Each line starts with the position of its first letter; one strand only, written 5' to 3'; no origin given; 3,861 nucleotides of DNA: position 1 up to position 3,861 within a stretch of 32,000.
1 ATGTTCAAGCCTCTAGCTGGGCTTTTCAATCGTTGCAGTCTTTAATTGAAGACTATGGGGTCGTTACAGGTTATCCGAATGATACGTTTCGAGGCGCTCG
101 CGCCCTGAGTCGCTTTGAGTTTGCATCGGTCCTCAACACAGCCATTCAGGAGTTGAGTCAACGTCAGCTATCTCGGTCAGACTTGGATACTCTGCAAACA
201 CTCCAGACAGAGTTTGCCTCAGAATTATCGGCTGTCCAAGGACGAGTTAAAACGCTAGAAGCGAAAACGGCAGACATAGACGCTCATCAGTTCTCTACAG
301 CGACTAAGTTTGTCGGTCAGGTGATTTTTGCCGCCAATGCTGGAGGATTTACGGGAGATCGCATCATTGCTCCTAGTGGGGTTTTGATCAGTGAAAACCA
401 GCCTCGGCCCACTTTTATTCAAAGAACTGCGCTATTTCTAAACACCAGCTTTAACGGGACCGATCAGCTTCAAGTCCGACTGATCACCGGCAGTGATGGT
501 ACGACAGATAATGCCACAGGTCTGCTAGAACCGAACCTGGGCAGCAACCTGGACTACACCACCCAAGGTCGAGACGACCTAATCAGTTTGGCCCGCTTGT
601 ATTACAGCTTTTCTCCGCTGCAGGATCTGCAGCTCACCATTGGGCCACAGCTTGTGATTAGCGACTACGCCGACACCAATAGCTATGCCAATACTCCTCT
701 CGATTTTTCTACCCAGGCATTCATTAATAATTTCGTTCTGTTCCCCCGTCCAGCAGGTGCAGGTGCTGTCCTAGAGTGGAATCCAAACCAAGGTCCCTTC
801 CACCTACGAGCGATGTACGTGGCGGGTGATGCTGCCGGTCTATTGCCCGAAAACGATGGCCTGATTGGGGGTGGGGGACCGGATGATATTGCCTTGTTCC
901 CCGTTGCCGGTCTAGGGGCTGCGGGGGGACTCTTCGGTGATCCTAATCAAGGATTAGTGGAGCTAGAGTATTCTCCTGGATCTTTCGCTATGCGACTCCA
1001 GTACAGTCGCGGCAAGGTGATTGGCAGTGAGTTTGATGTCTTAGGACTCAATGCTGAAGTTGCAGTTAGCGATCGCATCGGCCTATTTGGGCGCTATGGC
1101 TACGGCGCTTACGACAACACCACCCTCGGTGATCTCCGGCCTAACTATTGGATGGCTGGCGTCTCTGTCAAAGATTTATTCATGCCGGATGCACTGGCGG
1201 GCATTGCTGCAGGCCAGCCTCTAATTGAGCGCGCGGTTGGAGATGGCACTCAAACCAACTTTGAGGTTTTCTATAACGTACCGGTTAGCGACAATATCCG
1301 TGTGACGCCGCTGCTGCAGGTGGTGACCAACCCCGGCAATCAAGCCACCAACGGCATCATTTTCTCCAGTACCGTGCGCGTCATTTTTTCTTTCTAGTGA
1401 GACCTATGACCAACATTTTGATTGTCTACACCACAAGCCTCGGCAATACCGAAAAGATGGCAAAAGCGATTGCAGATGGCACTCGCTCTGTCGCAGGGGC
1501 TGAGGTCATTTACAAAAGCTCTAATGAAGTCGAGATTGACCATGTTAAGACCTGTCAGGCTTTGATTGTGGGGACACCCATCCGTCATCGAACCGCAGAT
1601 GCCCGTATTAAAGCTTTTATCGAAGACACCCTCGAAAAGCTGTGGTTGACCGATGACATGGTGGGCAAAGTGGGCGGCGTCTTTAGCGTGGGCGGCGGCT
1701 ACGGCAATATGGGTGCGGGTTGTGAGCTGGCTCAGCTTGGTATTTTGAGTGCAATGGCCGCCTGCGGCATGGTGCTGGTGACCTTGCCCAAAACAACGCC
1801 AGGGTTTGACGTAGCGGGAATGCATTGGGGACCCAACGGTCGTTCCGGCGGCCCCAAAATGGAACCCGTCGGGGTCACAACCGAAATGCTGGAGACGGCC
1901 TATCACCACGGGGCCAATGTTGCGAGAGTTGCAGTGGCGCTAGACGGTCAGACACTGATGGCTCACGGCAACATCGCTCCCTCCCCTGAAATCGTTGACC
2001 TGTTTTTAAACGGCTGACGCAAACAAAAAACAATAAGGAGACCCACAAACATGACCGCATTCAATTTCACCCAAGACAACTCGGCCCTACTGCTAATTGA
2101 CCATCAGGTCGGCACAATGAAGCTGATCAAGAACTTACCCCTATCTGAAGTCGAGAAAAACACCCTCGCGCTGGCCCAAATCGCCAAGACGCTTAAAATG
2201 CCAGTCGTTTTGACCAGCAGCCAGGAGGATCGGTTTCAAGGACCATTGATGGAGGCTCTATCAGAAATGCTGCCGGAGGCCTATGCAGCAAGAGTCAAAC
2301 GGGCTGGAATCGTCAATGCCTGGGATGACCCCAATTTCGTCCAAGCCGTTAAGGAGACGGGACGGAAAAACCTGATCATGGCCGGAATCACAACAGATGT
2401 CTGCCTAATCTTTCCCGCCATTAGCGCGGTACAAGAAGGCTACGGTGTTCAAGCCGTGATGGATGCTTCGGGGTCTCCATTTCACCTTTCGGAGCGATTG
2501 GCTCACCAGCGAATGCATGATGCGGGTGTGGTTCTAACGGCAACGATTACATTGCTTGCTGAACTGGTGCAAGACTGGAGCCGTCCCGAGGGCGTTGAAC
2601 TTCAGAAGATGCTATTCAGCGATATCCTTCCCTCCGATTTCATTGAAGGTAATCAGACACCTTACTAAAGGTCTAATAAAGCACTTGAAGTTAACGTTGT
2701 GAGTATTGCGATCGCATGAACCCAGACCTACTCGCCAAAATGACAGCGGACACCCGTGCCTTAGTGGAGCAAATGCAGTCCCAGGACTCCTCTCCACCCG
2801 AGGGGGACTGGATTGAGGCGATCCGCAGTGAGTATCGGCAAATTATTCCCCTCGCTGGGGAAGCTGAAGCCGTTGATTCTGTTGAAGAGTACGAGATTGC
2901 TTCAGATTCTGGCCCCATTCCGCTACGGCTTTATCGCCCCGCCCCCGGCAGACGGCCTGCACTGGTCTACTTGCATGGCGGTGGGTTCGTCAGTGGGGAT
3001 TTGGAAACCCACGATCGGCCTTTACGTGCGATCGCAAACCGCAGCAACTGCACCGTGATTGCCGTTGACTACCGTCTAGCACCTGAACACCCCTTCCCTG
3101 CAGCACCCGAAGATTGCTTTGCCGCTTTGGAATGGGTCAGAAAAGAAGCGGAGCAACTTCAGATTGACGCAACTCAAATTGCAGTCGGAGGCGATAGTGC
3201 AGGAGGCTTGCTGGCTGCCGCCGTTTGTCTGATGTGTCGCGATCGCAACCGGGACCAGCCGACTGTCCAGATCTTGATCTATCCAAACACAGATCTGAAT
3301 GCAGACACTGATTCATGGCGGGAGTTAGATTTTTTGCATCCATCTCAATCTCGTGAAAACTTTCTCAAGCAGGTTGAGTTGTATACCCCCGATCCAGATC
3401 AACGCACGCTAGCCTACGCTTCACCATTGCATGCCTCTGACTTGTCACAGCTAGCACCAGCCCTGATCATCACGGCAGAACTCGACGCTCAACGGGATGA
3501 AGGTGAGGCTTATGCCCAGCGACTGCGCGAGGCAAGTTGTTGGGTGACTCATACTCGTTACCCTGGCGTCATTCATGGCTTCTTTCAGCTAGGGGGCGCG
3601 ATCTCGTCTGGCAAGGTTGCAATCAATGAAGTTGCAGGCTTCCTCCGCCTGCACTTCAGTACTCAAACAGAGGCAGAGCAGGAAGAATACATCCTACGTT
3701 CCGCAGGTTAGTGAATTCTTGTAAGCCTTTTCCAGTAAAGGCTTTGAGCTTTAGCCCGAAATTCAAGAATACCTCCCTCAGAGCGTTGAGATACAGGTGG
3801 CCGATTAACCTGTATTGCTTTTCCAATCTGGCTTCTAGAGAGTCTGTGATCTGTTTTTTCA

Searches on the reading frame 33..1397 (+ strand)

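Call 4: search_protein_families(library=pfam, proteins=[window:33-1397:+], max_evalue=0.001)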
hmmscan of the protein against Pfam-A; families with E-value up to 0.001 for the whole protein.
window:33-1397:+ (454 aa): 2 families
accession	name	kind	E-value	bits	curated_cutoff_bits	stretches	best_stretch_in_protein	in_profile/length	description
PF04966.18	OprB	-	2.6e-20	73.6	22.9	1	49-452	2-370/372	Carbohydrate-selective porin, OprB family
PF00395.25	SLH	-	0.00031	21.1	20.8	1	7-31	20-44/44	S-layer homology domain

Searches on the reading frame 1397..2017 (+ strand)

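Call 4: search_protein_families(library=pfam, proteins=[window:1397-2017:+], max_evalue=0.001)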
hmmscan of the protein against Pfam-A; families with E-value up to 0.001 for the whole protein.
window:1397-2017:+ (206 aa): 4 families
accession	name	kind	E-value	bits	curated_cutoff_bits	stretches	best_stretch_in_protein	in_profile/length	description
PF12724.12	Flavodoxin_5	-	4.6e-08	33.9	27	1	8-82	1-73/145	Flavodoxin domain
PF00258.30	Flavodoxin_1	-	1.3e-05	25.8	25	1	9-61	1-54/143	Flavodoxin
PF12641.12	Flavodoxin_3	-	0.00011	22.5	27.5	1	8-77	1-65/160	Flavodoxin domain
PF03358.20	FMN_red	-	0.00021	21.4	24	1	48-116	66-133/152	NADPH-dependent FMN reductase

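Call 67: search_protein_families(library=ncbifam, proteins=[window:1397-2017:+], max_evalue=0.01)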
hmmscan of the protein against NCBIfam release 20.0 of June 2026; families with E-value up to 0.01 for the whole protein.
window:1397-2017:+ (206 aa): 13 families
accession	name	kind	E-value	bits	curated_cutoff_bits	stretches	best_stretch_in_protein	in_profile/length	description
NF002999.0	PRK03767.1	equivalog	2.5e-20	73.2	141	2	45-183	62-199/200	NAD(P)H:quinone oxidoreductase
TIGR01755.1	flav_wrbA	equivalog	3e-17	63.2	132.5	2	51-134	67-146/197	NAD(P)H:quinone oxidoreductase type IV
NF004049.0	PRK05568.1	equivalog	1.7e-09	38.2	206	1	4-80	1-78/142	flavodoxin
TIGR01753.1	flav_short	equivalog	3.5e-07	30.8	123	1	7-63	1-56/140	flavodoxin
NF004050.0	PRK05569.1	subfamily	1.4e-05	25.5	136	1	4-76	1-74/141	flavodoxin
NF005216.0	PRK06703.1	subfamily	0.00052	20.1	127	1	4-96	1-88/151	flavodoxin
NF006739.0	PRK09267.1-5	subfamily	0.00058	19.6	175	1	4-100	1-90/168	flavodoxin FldA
NF008316.0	PRK11104.1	equivalog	0.00067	19.5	142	1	6-82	2-77/177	menaquinone-dependent protoporphyrinogen IX dehydrogenase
NF006738.0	PRK09267.1-4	equivalog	0.00094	18.8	172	1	7-97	3-90/171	flavodoxin FldA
NF006736.0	PRK09267.1-2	equivalog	0.0013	18.5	202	1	4-98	1-85/161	flavodoxin FldA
NF045594.1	flavodox_BilS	equivalog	0.0019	18.1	155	1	8-79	2-67/160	flavodoxin family protein BilS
NF005246.0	PRK06756.1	subfamily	0.0065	16.5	130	0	4-35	1-32/148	flavodoxin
NF005587.0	PRK07308.1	equivalog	0.008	16.4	138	0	7-100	4-92/147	flavodoxin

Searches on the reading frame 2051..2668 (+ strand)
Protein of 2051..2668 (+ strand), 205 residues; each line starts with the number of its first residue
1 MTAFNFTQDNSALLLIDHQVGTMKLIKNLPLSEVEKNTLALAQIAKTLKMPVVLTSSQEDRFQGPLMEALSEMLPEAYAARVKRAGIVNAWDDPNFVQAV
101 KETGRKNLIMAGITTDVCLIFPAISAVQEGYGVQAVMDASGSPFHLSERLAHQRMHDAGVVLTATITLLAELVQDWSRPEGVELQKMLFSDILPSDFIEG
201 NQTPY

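Call 4: search_protein_families(library=pfam, proteins=[window:2051-2668:+], max_evalue=0.001)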
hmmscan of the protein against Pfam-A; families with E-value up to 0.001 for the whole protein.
window:2051-2668:+ (205 aa): 1 family
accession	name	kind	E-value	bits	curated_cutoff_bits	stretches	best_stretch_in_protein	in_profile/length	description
PF00857.26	Isochorismatase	-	4.5e-19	69.6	27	1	11-165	1-173/175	Isochorismatase domain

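Call 67: search_protein_families(library=ncbifam, proteins=[window:2051-2668:+], max_evalue=0.01)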
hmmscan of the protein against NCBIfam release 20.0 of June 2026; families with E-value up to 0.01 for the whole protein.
window:2051-2668:+ (205 aa): 3 families
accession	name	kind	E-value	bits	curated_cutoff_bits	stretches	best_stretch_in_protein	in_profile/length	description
NF041461.1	C_hydro_YcaC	equivalog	1.4e-52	178.1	310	1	7-194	6-189/201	isochorismate family cysteine hydrolase YcaC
NF008623.0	PRK11609.1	equivalog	0.00017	21.4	174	1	100-165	138-205/213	bifunctional nicotinamidase/pyrazinamidase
NF050097.1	BiurAmidohydBiuH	equivalog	0.00024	20.7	370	1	99-165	145-211/221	biuret amidohydrolase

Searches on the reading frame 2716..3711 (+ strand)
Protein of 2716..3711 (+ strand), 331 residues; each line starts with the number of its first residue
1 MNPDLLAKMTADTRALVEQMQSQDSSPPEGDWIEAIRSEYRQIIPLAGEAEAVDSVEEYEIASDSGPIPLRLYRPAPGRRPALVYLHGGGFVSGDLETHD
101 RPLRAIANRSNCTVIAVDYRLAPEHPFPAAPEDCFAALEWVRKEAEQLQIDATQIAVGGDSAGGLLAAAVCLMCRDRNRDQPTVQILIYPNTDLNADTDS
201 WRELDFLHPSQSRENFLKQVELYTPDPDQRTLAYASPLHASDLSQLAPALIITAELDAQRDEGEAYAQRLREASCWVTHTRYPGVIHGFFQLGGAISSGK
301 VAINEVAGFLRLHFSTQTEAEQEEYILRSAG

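Call 4: search_protein_families(library=pfam, proteins=[window:2716-3711:+], max_evalue=0.001)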
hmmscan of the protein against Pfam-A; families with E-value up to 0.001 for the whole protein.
window:2716-3711:+ (331 aa): 6 families
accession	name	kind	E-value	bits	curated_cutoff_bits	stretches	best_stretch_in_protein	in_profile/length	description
PF07859.19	Abhydrolase_3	-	4.3e-71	239.4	25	1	83-290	1-209/210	alpha/beta hydrolase fold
PF20434.5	BD-FAE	-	7.5e-22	78.3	26.8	1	78-208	11-147/215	BD-FAE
PF00135.34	COesterase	-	6e-10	39.1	27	1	78-173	101-203/515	Carboxylesterase family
PF00326.27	Peptidase_S9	-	1.7e-05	24.9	22.6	1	132-289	46-189/213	Prolyl oligopeptidase family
PF12697.13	Abhydrolase_6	-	0.00018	22.7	26.3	1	83-271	1-188/217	Alpha/beta hydrolase family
PF10340.15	Say1_Mug180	-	0.00073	18.9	21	0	77-194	119-237/374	Steryl acetyl hydrolase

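Call 67: search_protein_families(library=ncbifam, proteins=[window:2716-3711:+], max_evalue=0.01)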
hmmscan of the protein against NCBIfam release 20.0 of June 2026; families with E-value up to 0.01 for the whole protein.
window:2716-3711:+ (331 aa): 13 families
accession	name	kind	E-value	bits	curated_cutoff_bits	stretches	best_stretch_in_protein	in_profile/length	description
NF058653.1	LipP1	equivalog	8.5e-97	323.6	350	1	12-308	2-298/300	LipP1 family hormone-sensitive lipase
NF033149.0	CHL_hydrolase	equivalog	3.7e-61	206.7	500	1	44-305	38-300/310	chloramphenicol hydrolase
NF007547.0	PRK10162.1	equivalog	2e-54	184.7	389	1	4-311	8-316/321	acetyl esterase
NF058651.1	GESAG_HSLs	subfamily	1.6e-36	125.9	430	1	78-310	65-292/296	GESAG motif subfamily hormone-sensitive lipase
NF058649.1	GTSAG_HSLs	subfamily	1.8e-28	99.9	380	1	9-313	20-311/312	GTSAG motif subfamily hormone-sensitive lipase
NF058650.1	GCSAG_HSLs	subfamily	2.3e-19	70.1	410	1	12-309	14-308/314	GCSAG motif subfamily hormone-sensitive lipase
NF042968.1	AcxylEst_AxeA1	equivalog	1.1e-10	40.5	700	1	69-319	37-273/459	acetylxylan esterase AxeA1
NF052354.1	EstLipQMycob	equivalog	5.5e-10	38.4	700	1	77-328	161-413/418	esterase LipQ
NF058665.1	HaHSL_fam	equivalog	7e-05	22.3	320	1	71-171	52-145/260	hormone-sensitive lipase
NF052620.1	AryltfaseLP1002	equivalog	0.00052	19.5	300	1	80-169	32-122/265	lp_1002 family arylesterase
NF050058.1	e_dPHAscl_type1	hypoth_equivalog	0.0019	17.8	150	0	66-170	6-121/276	extracellular catalytic domain type 1 short-chain-length polyhydroxyalkanoate depolymerase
NF052352.1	TriaclglyLipLipYMycb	equivalog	0.0024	17.1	450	1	151-272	255-360/397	triacylglycerol lipase LipY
NF041902.1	pecacetest_PaeX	equivalog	0.0025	16.9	550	1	82-171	77-169/318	pectin acetylesterase PaeX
